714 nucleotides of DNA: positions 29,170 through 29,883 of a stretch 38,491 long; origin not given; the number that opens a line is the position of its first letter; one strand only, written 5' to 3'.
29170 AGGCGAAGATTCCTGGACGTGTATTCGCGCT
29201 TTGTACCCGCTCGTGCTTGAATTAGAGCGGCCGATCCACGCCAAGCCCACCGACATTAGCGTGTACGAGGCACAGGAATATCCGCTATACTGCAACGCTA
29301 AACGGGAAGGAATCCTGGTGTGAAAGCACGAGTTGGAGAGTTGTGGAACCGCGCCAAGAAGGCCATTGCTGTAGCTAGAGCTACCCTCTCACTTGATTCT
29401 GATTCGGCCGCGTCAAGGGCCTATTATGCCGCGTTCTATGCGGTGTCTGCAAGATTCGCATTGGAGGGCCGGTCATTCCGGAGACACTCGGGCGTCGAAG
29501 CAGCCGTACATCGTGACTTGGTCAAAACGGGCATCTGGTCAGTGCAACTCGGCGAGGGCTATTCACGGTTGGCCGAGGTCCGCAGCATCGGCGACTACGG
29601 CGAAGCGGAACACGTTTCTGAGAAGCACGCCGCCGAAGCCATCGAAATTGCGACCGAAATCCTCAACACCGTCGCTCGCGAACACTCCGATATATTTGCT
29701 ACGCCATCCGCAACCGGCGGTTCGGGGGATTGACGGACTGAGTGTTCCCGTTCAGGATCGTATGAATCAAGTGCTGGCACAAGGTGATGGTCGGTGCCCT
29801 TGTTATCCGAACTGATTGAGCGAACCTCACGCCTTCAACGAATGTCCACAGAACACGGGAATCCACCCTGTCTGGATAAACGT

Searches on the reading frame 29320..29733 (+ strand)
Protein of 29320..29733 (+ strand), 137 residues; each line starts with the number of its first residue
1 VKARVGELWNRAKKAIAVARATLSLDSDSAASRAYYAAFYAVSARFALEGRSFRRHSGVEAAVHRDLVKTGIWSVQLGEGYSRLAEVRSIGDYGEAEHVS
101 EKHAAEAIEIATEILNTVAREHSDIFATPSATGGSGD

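Call 3: search_protein_families(library=pfam, proteins=[window:29320-29733:+], max_evalue=1)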
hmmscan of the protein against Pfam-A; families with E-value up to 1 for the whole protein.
window:29320-29733:+ (137 aa): 1 family
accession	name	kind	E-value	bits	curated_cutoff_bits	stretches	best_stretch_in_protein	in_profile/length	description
PF05168.19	HEPN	-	1e-13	51.9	22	1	7-118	3-114/117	HEPN domain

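Call 4: search_protein_families(library=padloc, proteins=[window:29320-29733:+], max_evalue=1)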
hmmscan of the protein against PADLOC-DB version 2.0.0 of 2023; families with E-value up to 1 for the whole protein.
window:29320-29733:+ (137 aa): 2 families
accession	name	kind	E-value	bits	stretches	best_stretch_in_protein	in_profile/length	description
PDLC04377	PDC-M05B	-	0.0005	18.1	1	13-119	30-135/149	-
PDLC04374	PDC-M05B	-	0.023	12.9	1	24-119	40-135/146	-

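Call 5: search_protein_families(library=ncbifam, proteins=[window:29320-29733:+], max_evalue=1)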
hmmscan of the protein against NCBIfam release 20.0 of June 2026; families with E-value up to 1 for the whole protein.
window:29320-29733:+ (137 aa): 0 families
